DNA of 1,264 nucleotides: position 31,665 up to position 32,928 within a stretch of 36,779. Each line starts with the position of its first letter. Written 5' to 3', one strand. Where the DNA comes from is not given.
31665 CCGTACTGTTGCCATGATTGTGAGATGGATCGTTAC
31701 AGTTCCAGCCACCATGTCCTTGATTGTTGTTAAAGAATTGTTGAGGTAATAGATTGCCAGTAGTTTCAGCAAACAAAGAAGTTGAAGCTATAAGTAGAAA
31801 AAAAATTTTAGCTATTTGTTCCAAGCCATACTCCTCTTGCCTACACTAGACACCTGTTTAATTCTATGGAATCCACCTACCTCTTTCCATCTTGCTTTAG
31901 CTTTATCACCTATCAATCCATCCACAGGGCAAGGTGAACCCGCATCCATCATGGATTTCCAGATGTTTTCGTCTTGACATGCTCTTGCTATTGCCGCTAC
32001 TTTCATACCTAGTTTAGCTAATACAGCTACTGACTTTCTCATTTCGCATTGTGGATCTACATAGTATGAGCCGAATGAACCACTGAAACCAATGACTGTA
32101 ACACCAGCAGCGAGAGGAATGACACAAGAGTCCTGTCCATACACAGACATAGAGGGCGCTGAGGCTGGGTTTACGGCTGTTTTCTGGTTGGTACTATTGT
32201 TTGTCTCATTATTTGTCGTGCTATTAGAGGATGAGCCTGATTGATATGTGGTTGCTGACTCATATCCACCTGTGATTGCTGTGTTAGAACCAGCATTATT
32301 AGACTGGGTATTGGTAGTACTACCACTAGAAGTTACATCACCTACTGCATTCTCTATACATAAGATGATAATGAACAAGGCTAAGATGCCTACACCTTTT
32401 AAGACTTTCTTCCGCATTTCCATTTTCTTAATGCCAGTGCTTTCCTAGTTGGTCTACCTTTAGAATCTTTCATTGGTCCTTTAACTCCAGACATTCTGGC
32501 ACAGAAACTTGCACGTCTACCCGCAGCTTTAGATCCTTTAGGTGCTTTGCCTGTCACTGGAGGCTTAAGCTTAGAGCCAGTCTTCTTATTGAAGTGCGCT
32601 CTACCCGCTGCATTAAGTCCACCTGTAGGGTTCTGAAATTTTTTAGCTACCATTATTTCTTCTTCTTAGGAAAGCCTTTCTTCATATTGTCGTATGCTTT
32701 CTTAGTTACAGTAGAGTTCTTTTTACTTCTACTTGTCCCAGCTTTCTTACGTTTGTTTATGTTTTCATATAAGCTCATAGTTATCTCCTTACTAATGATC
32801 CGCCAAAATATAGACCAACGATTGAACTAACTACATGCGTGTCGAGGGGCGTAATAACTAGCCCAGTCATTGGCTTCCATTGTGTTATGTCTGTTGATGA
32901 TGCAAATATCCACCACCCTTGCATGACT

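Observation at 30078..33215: A six-gene envelope-directed cassette closes the late operon, and no endolysin is recognisable anywhere in the complete genome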

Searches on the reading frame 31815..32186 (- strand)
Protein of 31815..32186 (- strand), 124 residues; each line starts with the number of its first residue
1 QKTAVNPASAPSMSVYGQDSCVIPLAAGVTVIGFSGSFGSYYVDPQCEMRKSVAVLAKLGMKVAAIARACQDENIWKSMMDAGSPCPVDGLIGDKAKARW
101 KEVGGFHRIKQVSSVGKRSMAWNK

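Call 44: search_solved_structures(query=A3, max_evalue=10)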
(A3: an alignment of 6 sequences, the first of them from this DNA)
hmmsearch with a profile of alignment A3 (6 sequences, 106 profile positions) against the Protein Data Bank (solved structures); distinct sequences matched with E-value up to 10: 3.
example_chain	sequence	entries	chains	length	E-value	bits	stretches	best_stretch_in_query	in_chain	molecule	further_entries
1uwd_A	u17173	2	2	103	0.31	14.4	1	55-105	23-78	HYPOTHETICAL PROTEIN TM0487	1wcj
6pif_A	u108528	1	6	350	0.57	13.6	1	13-55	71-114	Cas7, type I-F CRISPR-associated protein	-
6pij_A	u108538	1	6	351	0.66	13.4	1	13-55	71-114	cas7 type I-F CRISPR-associated protein Csy3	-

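Call 45: find_homologous_proteins(query=A3, max_evalue=0.001)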
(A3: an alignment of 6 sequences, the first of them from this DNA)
Query A3 (6 sequences) (108 aa, profile of the alignment): 5245 proteins with E <= 0.001 among 8000 candidates; the best 120 are listed.
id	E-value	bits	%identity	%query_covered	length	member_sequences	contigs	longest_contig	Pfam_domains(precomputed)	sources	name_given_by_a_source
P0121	7.5e-49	182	45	88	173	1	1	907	-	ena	-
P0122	2.9e-44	167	47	88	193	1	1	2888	-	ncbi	-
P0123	5.2e-44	167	47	88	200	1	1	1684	-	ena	-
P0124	5.2e-44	167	47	88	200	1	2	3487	-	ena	-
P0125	5.2e-44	167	47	88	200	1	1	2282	-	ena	-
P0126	5.3e-44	167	47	88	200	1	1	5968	-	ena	-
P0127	5.7e-44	166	47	88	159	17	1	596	-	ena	-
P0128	5.8e-44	166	47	88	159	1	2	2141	-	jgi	jgi:hypothetical protein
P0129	5.9e-44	166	47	88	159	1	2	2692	-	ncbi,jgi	jgi:hypothetical protein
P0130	5.9e-44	166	47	88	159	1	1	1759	-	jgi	-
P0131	5.9e-44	166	47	88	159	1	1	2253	-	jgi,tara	jgi:hypothetical protein|tara:strand:+ start:774 stop:1253 length:480 start_codon:yes stop_codon:yes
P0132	6.0e-44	166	47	88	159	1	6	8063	-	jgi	jgi:hypothetical protein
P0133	6.1e-44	166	47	88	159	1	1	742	-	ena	-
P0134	6.1e-44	166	47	88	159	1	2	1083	-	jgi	jgi:hypothetical protein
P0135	6.1e-44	166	47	88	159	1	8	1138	-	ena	-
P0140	8.1e-44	166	46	77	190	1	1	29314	-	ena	-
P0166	2.0e-42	161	46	91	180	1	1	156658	-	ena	-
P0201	8.9e-42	159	48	86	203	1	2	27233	-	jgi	jgi:hypothetical protein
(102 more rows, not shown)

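Call 48: find_encoding_contigs(protein=P0166, flank=8000, max_places=2)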
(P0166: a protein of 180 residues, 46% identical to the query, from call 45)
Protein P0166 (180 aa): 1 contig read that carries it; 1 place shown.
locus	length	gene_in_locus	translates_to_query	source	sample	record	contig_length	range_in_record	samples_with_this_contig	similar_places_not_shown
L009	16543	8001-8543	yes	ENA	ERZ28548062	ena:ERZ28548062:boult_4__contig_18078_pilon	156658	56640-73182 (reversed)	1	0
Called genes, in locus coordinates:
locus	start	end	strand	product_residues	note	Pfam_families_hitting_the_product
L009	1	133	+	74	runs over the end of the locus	-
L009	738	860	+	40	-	-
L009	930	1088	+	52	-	-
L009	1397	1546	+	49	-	-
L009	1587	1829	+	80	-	PF23837:DUF7207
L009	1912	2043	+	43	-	-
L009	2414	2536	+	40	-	-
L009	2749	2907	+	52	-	-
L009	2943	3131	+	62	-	-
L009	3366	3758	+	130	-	-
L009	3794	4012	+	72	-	-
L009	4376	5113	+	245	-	PF02475:TRM5-TYW2_MTfase, PF05050:Methyltransf_21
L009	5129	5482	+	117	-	-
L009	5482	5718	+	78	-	-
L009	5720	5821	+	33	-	-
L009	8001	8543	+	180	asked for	-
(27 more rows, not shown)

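Call 49: find_encoding_contigs(protein=P0140, flank=8000, max_places=2)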
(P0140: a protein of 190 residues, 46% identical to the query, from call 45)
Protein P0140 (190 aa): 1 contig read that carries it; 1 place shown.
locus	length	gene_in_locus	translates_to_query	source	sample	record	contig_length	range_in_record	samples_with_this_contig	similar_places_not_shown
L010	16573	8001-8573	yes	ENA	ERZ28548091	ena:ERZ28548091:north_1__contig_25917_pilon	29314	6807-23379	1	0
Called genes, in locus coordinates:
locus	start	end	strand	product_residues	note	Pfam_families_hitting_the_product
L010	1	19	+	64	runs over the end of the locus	PF23992:Pam3_gp32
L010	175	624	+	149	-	PF23984:DUF7307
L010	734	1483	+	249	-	PF23977:Pam3_Gp34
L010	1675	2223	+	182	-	PF22548:AEP-TOTE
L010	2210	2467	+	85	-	-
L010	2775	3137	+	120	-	-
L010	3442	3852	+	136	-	PF00580:UvrD-helicase (weak)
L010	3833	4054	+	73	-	-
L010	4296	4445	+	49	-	-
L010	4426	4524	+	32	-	-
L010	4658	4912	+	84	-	PF11753:DUF3310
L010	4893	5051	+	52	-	-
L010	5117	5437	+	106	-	PF01612:DNA_pol_A_exo1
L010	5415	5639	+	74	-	-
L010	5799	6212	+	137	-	PF00476:DNA_pol_A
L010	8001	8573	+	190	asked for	-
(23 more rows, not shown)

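Call 50: predict_structure(alignment_id=A4)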
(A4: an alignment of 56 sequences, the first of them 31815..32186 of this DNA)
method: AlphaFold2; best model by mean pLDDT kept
length: 124 residues; sequences in the alignment: 56
mean_pLDDT: 57.2   pTM: 0.39
mean pLDDT of the five models: 57.2, 52.6, 51.6, 50.7, 49.1
residues with pLDDT >= 90: 0; 70-90: 47; 50-70: 22; < 50: 55
segments of 3 or more residues with pLDDT < 50: 1-20, 22-42, 111-124
pLDDT, mean of each block of 10 residues (from residue 1): 37 40 42 38 59 71 74 76 76 76 63 43 35
secondary structure, 60 per line:
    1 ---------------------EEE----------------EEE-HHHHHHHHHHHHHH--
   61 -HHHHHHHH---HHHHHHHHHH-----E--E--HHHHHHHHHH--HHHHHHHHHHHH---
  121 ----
elements in order: E22-24 E41-43 H45-58 H62-69 H73-82 H94-103 H106-117

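Call 52: find_encoding_contigs(protein=P0201, flank=9000, max_places=2)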
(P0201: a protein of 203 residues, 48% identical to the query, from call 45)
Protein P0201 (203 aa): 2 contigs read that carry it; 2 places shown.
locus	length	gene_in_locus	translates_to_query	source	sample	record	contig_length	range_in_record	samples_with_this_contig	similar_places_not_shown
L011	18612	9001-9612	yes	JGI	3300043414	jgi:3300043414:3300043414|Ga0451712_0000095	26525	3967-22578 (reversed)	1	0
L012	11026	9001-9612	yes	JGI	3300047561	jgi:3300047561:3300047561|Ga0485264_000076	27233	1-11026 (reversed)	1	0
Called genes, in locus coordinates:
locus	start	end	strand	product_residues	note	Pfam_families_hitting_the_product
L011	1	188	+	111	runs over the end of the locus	-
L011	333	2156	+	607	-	-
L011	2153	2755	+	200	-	PF21430:DTP-pb9_B-dom (weak)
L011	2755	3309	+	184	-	PF09931:Phage_phiJL001_Gp84_N (weak)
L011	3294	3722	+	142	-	PF02794:HlyC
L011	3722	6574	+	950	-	PF13550:Phage-tail_3 (weak)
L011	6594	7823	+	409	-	-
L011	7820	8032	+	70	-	-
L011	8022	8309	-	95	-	-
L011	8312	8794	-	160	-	-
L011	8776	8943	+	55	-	-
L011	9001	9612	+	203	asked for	-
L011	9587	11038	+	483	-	-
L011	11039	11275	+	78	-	-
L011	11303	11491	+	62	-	-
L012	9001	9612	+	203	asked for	-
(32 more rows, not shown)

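Call 53: fold_search(model_id=the predicted structure, library=pdb)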
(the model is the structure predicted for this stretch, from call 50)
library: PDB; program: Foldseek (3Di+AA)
matches with E <= 10: 2; with E <= 0.001: 0
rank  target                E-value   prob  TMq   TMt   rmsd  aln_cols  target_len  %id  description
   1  4ahp_A                9.8e+00  0.13  0.23  0.11   5.2        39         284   15  Crystal Structure of Wild Type N-acetylneuraminic acid lyase from Staphylococcus aureus (released 2013-01-23)
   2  6c5z_B                9.8e+00  0.04  0.16  0.07  10.8        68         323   15  Human UDP-Glucose Dehydrogenase A225L substitutuion with UDP-glucose and NADH bound (released 2019-01-23)

It is the first gene of the 'trio'. No PDB fold match: call 53.

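Call 85: fold_search(model_id=the predicted structure, library=viral)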
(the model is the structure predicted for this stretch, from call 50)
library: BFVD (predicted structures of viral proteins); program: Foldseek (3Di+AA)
matches with E <= 10: 31; with E <= 0.001: 6
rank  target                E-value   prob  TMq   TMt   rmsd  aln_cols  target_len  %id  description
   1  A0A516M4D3            8.5e-08  1.00  0.62  0.39  10.8       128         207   52  (no name in the UniProt tables at hand)
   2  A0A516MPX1            1.0e-05  1.00  0.57  0.39  14.6       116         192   29  (no name in the UniProt tables at hand)
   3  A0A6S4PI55            1.2e-05  1.00  0.50  0.32   3.8        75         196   40  Uncharacterized protein [uncultured phage_MedDCM-OCT-S28-C10]
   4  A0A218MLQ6            1.7e-05  1.00  0.52  0.49   5.5        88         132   34  Uncharacterized protein [uncultured virus]
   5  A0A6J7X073            3.6e-05  1.00  0.49  0.38  14.7        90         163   31  Uncharacterized protein [uncultured Caudovirales phage]
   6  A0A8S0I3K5            7.7e-05  1.00  0.49  0.55   7.8        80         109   32  (no name in the UniProt tables at hand)
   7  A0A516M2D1            1.1e-03  1.00  0.49  0.32  15.1       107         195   17  (no name in the UniProt tables at hand)
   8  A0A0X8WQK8            5.0e-03  0.99  0.41  0.17  17.2       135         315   21  (no name in the UniProt tables at hand)
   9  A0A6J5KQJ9            6.9e-03  1.00  0.47  0.20  11.8       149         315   24  Uncharacterized protein [uncultured Caudovirales phage]
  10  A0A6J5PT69            3.2e-01  0.57  0.42  0.29  11.7       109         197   27  Uncharacterized protein [uncultured Caudovirales phage]
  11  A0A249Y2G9            1.9e+00  0.20  0.27  0.36  13.1        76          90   14  Uncharacterized protein [Serratia phage 2050H1]
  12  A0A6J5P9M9            2.4e+00  0.66  0.27  0.46   1.2        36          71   28  Uncharacterized protein [uncultured Caudovirales phage]
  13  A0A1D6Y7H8            3.8e+00  0.05  0.18  0.11   9.5        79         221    9  (no name in the UniProt tables at hand)
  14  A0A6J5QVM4            4.3e+00  0.08  0.22  0.20  12.0        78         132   15  Uncharacterized protein [uncultured Caudovirales phage]
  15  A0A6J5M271            4.6e+00  0.02  0.17  0.15  17.7       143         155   10  COG3747 Phage terminase, small subunit [uncultured Caudovirales phage]
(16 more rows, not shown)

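Call 88: find_related_loci(query=A3, collection=viral_contigs, flank=10000)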
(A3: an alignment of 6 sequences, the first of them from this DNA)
Query A3 (108 aa) in viral_contigs; peptide patterns used: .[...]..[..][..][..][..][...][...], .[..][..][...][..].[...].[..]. (x = any residue, [..] = any of these).
600 stretches matched a pattern (row limit reached: there are more); 593 encode a relative of the query (tblastn E <= 1e-3); the best 80 are kept; 80 distinct loci.
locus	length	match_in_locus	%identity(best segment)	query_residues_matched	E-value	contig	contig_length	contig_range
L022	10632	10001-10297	84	1-99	2e-55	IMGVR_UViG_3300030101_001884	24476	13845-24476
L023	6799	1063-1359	84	1-99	1e-55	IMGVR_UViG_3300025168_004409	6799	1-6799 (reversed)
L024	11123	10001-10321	76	2-108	5e-55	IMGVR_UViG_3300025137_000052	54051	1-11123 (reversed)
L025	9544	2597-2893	83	1-99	5e-55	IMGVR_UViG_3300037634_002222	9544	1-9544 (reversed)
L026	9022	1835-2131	82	1-99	9e-55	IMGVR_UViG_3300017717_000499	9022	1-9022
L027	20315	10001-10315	75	1-105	2e-53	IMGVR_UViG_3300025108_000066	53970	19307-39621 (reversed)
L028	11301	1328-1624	82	1-99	2e-53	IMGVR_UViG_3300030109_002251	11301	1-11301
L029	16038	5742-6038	80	1-99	4e-53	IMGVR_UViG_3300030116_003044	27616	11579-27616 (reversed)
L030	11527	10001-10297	78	1-99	4e-53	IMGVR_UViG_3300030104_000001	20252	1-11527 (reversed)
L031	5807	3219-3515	76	1-99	3e-51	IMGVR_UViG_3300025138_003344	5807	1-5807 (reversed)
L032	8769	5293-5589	72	1-99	2e-49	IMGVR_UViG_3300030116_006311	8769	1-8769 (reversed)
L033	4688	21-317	76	1-99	3e-49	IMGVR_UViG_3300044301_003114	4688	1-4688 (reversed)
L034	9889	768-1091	66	1-108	1e-47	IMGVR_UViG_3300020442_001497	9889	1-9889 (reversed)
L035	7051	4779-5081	69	1-101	6e-47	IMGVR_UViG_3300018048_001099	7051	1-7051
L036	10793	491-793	69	1-101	5e-47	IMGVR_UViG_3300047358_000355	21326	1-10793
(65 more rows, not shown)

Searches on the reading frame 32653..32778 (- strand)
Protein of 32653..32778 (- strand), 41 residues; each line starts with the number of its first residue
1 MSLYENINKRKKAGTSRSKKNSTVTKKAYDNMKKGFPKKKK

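Call 6: search_protein_families(library=pfam, proteins=[window:32653-32778:-], max_evalue=1)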
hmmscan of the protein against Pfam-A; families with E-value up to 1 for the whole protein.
window:32653-32778:- (41 aa): 0 families

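Call 7: search_protein_families(library=phrogs, proteins=[window:32653-32778:-], max_evalue=1)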
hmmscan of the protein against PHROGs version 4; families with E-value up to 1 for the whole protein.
window:32653-32778:- (41 aa): 1 family
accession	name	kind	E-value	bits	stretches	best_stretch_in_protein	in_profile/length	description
phrog_25774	-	unknown function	2.5e-21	76.9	1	1-41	1-41/42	-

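Call 79: search_protein_families(library=ncbifam, proteins=[window:32653-32778:-], max_evalue=1)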
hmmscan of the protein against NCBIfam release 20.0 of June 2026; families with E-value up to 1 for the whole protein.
window:32653-32778:- (41 aa): 0 families

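Call 80: search_protein_families(library=padloc, proteins=[window:32653-32778:-], max_evalue=1)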
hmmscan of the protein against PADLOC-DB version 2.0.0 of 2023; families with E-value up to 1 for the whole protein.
window:32653-32778:- (41 aa): 0 families
